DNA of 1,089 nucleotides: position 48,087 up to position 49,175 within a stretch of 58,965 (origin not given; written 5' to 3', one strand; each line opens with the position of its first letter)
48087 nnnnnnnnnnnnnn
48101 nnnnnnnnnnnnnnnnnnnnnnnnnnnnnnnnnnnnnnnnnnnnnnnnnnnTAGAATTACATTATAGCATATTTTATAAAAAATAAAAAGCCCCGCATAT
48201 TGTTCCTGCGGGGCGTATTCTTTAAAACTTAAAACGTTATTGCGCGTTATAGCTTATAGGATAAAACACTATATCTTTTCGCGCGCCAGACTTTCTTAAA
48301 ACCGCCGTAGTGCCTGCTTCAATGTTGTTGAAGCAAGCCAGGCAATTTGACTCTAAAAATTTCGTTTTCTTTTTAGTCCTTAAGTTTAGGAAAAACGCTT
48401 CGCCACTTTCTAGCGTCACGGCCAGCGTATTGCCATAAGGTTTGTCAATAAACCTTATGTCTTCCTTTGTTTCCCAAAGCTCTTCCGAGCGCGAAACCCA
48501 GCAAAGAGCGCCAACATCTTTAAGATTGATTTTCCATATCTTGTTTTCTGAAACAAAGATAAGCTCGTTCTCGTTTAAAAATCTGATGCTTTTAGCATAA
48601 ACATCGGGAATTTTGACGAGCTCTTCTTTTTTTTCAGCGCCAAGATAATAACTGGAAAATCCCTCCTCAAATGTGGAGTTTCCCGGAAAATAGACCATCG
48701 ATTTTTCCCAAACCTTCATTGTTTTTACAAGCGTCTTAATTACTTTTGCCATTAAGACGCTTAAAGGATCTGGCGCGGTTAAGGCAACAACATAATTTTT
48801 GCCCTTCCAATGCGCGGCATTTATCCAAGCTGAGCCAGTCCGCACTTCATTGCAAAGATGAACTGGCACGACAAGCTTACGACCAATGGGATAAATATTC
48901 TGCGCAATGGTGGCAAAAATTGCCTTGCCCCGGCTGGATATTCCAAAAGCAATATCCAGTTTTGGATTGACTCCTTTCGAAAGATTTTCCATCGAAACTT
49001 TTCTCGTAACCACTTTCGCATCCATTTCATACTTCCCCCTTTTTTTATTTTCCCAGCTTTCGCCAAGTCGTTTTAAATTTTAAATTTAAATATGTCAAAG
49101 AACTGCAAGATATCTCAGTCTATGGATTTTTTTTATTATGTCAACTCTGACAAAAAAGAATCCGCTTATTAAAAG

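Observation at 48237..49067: Two collinear paralogues of an unnamed ~270-aa protein family sharing a 5' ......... motif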

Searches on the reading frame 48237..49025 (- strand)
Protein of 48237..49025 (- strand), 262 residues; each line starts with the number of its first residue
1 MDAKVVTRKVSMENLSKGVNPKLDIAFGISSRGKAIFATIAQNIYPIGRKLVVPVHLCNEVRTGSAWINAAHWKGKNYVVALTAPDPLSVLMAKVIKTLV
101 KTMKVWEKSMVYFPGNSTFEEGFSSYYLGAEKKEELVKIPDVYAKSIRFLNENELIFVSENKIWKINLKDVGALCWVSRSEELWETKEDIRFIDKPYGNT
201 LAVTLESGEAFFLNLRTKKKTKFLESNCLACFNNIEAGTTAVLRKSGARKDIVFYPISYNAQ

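Call 10: search_protein_families(library=pfam, proteins=[window:48237-49025:-], max_evalue=1)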
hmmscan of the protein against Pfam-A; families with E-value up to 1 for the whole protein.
window:48237-49025:- (262 aa): 0 families

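Call 11: search_protein_families(library=ncbifam, proteins=[window:48237-49025:-], max_evalue=1)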
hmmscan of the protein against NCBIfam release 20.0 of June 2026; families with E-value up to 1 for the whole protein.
window:48237-49025:- (262 aa): 0 families

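Call 13: search_solved_structures(query=window:48237-49025:-, max_evalue=10)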
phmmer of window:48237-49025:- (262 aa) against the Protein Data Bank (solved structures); distinct sequences matched with E-value up to 10: 5.
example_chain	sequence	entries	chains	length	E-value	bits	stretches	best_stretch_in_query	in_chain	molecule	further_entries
9qk2_D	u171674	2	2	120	0.82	12.3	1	61-135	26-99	Anti-C4b nanobody B12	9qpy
7b2q_D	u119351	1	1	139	1.2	11.7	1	61-135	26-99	Anti-C4b nanobody B12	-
6c26_C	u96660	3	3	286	2.7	10.6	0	226-243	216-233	Dolichyl-diphosphooligosaccharide--protein glycosyltransferase subunit SWP1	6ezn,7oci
8agc_F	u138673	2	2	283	2.7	10.6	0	226-243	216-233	Dolichyl-diphosphooligosaccharide--protein glycosyltransferase subunit 2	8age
8agb_F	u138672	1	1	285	2.7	10.6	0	226-243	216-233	Dolichyl-diphosphooligosaccharide--protein glycosyltransferase subunit SWP1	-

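Call 15: find_homologous_proteins(query=window:48237-49025:-, max_evalue=0.001)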
Query window:48237-49025:- (262 aa): 1 proteins with E <= 0.001 among 448 candidates.
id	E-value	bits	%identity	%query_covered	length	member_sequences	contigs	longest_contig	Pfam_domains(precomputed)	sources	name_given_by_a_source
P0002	6.0e-171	584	100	100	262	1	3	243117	-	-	-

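Call 26: search_protein_representatives(alignment_id=A1)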
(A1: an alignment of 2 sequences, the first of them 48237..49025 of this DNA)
Query: 2 sequences, 295 profile positions. Proteins with E-value up to 0.001 (for the whole library): 10; up to 1e-10: 3; up to 1e-30: 2. The best 10 are listed.
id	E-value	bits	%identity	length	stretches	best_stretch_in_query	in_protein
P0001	5.8e-141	485.4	-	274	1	1-295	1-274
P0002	5.6e-135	465.8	-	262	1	1-291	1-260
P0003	2.1e-11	60.1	-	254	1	24-234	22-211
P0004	2.4e-06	43.5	-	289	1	11-280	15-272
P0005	2.6e-06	43.4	-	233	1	75-251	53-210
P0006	7.9e-06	41.8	-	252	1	149-256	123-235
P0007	1.5e-05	41.0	-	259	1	45-236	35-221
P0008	9.6e-05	38.3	-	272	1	47-252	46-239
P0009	1.6e-04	37.6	-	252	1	56-234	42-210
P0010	4.3e-04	36.1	-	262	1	69-231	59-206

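Call 29: find_homologous_proteins(query=A2, max_evalue=0.001)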
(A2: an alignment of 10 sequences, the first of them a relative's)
Query A2 (10 sequences) (262 aa, profile of the alignment): 2 proteins with E <= 0.001 among 8000 candidates.
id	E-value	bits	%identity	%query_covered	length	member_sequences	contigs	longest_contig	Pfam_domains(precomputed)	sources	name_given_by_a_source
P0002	8.4e-79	283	100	100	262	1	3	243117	-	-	-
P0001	6.4e-73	264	19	46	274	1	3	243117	-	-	-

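Call 32: find_encoding_contigs(protein=P0003, flank=6000, max_places=4)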
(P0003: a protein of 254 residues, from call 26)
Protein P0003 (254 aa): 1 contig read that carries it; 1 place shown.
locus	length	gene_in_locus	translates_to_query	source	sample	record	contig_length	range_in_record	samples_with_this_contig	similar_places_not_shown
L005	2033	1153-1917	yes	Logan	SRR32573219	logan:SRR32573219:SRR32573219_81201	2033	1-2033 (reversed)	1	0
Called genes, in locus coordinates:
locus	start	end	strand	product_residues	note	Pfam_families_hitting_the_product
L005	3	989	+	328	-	?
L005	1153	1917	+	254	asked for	-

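Call 33: find_encoding_contigs(protein=P0004, flank=6000, max_places=4)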
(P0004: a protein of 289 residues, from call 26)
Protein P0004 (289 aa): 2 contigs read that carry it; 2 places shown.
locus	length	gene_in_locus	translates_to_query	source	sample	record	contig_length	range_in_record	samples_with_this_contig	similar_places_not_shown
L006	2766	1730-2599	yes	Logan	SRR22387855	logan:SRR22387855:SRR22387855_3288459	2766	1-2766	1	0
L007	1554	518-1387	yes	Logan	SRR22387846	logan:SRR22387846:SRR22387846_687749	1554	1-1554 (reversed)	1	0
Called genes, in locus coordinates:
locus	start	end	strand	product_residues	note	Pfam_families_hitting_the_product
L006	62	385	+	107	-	PF01588:tRNA_bind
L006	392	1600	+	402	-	PF22807:TrAA12, PF23500:DUF7133 (faint), PF07995:GSDH, PF22807:TrAA12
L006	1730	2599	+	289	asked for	-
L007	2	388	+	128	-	?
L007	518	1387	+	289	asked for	-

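Call 34: find_encoding_contigs(protein=P0005, flank=6000, max_places=4)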
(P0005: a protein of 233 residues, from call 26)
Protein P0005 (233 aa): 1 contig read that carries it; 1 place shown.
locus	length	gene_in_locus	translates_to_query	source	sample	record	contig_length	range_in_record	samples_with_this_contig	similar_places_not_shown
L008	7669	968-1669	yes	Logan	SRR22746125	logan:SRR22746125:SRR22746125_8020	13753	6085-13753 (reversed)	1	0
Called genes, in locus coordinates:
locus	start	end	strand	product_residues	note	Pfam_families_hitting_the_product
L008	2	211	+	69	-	?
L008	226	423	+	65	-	PF04024:PspC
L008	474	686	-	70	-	PF06348:DUF1059 (weak)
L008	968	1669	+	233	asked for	-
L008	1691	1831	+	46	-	-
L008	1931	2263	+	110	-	PF02575:YbaB_DNA_bd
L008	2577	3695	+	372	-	PF01180:DHO_dh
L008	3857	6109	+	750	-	PF02743:dCache_1, PF00672:HAMP, PF00989:PAS, PF13188:PAS_8 (weak), PF08448:PAS_4, PF13426:PAS_9, PF00512:HisKA, PF02518:HATPase_c, +1 more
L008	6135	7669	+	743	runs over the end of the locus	PF02743:dCache_1, PF00672:HAMP, PF00989:PAS, PF08448:PAS_4, PF13426:PAS_9, PF08447:PAS_3, PF00512:HisKA, PF02518:HATPase_c, +1 more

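Call 35: find_encoding_contigs(protein=P0006, flank=6000, max_places=4)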
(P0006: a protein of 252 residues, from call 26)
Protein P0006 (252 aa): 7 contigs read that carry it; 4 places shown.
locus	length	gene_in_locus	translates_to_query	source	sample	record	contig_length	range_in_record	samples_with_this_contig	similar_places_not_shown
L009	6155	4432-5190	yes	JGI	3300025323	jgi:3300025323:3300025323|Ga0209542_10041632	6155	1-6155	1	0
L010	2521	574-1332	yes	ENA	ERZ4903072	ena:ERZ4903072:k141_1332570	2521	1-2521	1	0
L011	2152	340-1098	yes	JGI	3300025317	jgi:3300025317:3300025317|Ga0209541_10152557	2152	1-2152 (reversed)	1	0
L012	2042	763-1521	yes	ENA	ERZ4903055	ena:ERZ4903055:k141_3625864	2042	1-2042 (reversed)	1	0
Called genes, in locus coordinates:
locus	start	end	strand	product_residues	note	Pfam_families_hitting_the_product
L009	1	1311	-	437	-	?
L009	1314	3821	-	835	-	PF02739:5_3_exonuc_N, PF01367:5_3_exonuc, PF22619:DNA_polI_exo1 (weak), PF00476:DNA_pol_A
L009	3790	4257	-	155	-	PF02367:TsaE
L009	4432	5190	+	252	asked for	-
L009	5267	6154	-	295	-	?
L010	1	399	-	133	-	?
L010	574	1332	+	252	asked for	-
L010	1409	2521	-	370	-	?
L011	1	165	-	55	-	?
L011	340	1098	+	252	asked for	-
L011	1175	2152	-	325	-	?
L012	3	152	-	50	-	?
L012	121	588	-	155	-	PF02367:TsaE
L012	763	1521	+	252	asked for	-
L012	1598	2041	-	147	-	?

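Call 36: find_encoding_contigs(protein=P0007, flank=6000, max_places=4)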
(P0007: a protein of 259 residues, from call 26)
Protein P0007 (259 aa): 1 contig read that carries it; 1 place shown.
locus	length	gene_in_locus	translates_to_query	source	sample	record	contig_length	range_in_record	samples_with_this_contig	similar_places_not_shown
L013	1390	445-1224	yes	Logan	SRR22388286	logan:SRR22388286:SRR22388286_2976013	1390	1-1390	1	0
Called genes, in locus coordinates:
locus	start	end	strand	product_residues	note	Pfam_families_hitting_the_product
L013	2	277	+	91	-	?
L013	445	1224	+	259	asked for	-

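Call 37: find_encoding_contigs(protein=P0008, flank=6000, max_places=4)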
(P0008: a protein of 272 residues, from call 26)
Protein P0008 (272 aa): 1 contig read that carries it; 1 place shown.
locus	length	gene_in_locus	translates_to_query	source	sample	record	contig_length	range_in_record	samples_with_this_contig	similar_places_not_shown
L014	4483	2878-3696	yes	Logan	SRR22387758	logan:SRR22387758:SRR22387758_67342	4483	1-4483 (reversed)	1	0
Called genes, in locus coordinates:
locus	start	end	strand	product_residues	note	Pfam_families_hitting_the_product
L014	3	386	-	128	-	?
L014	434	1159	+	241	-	PF03808:Glyco_tran_WecG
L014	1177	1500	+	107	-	PF01588:tRNA_bind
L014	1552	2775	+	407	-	PF23500:DUF7133 (faint), PF22807:TrAA12, PF07995:GSDH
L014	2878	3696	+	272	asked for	-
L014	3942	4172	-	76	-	-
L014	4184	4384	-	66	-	-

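Call 38: find_encoding_contigs(protein=P0009, flank=6000, max_places=4)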
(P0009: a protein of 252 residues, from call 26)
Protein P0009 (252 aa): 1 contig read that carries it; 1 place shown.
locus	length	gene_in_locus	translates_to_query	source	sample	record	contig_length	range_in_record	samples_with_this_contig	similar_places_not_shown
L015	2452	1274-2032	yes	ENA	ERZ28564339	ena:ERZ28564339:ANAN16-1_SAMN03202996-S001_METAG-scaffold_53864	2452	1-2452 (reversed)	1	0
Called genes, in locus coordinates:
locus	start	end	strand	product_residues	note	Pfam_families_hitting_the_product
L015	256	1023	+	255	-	-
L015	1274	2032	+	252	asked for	-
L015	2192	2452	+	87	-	?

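Call 39: find_encoding_contigs(protein=P0010, flank=6000, max_places=4)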
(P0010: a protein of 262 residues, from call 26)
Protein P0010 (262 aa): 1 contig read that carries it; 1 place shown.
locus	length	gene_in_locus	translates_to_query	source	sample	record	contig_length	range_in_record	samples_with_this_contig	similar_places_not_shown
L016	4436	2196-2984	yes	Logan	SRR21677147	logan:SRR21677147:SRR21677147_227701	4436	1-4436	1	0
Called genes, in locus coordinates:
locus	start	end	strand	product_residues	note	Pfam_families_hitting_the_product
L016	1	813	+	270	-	?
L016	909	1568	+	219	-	PF00160:Pro_isomerase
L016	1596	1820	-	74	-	-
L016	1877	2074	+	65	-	PF04024:PspC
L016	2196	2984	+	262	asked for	-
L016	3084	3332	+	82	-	PF02575:YbaB_DNA_bd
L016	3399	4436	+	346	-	?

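Call 42: predict_structure(alignment_id=A2)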
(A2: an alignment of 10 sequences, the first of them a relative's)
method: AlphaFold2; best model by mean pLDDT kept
length: 262 residues; sequences in the alignment: 10
mean_pLDDT: 81.0   pTM: 0.80
mean pLDDT of the five models: 81.0, 78.3, 70.7, 67.0, 62.4
residues with pLDDT >= 90: 71; 70-90: 148; 50-70: 40; < 50: 3
segments of 3 or more residues with pLDDT < 50: none
pLDDT, mean of each block of 10 residues (from residue 1): 78 74 77 76 72 67 73 91 79 86 87 64 76 74 87 94 95 88 96 90 91 93 77 78 80 71 43
secondary structure, 60 per line:
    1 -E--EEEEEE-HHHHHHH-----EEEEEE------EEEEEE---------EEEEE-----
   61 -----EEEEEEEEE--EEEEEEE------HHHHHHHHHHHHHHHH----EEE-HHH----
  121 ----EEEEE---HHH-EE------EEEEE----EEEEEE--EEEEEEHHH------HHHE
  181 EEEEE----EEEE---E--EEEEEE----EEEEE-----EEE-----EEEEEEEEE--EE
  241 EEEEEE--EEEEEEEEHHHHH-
elements in order: E5-10 H12-18 E24-29 E36-41 E51-55 E66-74 E77-83 H90-105 E110-112 E125-129 E145-149 E154-159 E162-167 E180-185 E190-193 E200-205 E210-214 E220-222 E228-236 E239-246 E249-256 H257-261

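Call 45: fold_search(model_id=the predicted structure, library=pdb)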
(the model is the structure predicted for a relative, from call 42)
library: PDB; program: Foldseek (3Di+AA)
matches with E <= 10: 1789; with E <= 0.001: 273
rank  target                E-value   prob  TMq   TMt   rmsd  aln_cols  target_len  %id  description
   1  8shj_C                1.4e-05  1.00  0.39  0.34  12.7       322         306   10  Crystal structure of the WD-repeat domain of human WDR91 in complex with MR45279 (released 2023-07-05)
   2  2w18                  1.6e-05  1.00  0.32  0.29  13.1       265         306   14  Crystal structure of the C-terminal WD40 domain of human PALB2 (released 2009-07-28)
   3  8ffz_E                3.3e-05  1.00  0.39  0.23  16.1       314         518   13  TFIIIA-TFIIIC-Brf1-TBP complex bound to 5S rRNA gene (released 2023-06-21)
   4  9oyz_B                5.4e-05  1.00  0.37  0.11  17.5       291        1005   10  Cryo-EM structure of chicken ROS1 in apo-state. Cryo-EM refinement is focused on the "head" region of chicken ROS1. (released 2026-02-25)
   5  4pwz_B                5.7e-05  1.00  0.41  0.28  11.7       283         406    9  Crystal structure of TolB protein from Yersinia pestis CO92 (released 2014-04-02)
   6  9oz6_B                6.4e-05  1.00  0.38  0.11  17.4       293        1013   10  Cryo-EM structure of 1:1 chicken ROS1 and chicken NEL complex. (released 2026-02-25)
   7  8unz_B                6.7e-05  1.00  0.40  0.33   9.1       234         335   11  CryoEM structure of beta-2-adrenergic receptor in complex with GTP-bound Gs heterotrimer (Class O) (released 2024-03-06)
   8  9l4j_B                6.7e-05  1.00  0.38  0.29  13.1       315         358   10  Structure of mouse SCMCcore complex contain ZBED3 (released 2025-10-01)
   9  9l3y_B                7.5e-05  1.00  0.42  0.34   8.8       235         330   12  Cryo-EM structure of the G-protein coupled receptor 1 (GPR1) in complex with chemerin and Gi1 (released 2025-03-12)
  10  7z8b_F                7.5e-05  1.00  0.32  0.20  11.7       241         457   10  Structure of CRL7FBXW8 reveals coupling with CUL1-RBX1/ROC1 for multi-cullin-RING E3-catalyzed ubiquitin ligation (released 2022-08-24)
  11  8t9a_B                7.5e-05  1.00  0.40  0.30  14.4       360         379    9  CryoEM structure of human DDB1-DCAF12 in complex with MAGEA3 (released 2024-04-10)
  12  9r9b_A                7.9e-05  1.00  0.38  0.20   9.0       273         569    8  Crystal structure of clathrin heavy chain in complex with a peptidomimetic inhibitor of the TACC3 interaction (released 2026-04-08)
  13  8unw_B                8.4e-05  1.00  0.40  0.33   9.3       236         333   10  CryoEM structure of beta-2-adrenergic receptor in complex with GTP-bound Gs heterotrimer (Class L) (released 2024-03-06)
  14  3vgz_C                8.8e-05  1.00  0.45  0.38   9.7       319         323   10  Crystal structure of E. coli YncE (released 2011-11-16)
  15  4h5j_A                8.8e-05  1.00  0.37  0.30  14.5       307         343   12  Crystal Structure of the Guanine Nucleotide Exchange Factor Sec12 (P64 form) (released 2012-11-07)
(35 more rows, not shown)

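Call 77: search_dna_similar(query=window:48237-49025:-, collection=phages, mode=protein, max_evalue=0.01)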
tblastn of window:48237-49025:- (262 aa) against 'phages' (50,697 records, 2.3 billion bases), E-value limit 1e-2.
No match.

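Call 79: find_related_loci(query=P0007, collection=viral_contigs, flank=3000)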
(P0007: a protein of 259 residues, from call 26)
Query P0007 (259 aa) in viral_contigs; peptide patterns used: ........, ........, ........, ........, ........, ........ (x = any residue, [..] = any of these).
21 stretches matched a pattern, but none encodes a relative of the query by tblastn (E <= 1e-3).

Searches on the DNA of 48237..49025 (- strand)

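Call 99: search_rna_families(sources=[L075, L070, L015, L005, L013, L014, L006, L008, L009, L016, L181], threshold=gathering)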
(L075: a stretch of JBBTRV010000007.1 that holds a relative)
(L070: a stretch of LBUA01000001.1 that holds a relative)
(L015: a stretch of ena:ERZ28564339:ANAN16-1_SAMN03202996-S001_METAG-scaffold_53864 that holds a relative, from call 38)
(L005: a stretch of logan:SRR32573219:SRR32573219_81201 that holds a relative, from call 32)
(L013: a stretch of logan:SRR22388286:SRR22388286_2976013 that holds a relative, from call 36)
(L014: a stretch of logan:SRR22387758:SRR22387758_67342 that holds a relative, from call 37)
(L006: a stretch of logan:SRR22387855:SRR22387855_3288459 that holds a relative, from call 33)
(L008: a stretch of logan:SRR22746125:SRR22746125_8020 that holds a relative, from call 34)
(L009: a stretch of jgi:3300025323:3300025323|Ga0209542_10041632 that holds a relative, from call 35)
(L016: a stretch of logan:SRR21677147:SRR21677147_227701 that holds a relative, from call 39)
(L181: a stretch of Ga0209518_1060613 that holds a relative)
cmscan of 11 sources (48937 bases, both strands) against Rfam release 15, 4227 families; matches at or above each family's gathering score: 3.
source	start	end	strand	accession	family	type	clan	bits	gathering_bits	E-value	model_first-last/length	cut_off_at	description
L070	2751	2823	-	RF00005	tRNA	Gene; tRNA;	CL00001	68.5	29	6e-13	1-71/71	no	tRNA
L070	3999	4071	+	RF00005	tRNA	Gene; tRNA;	CL00001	64.4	29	8.1e-12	1-71/71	no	tRNA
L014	4432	4483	-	RF00005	tRNA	Gene; tRNA;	CL00001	32.6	29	0.0047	21-71/71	5'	tRNA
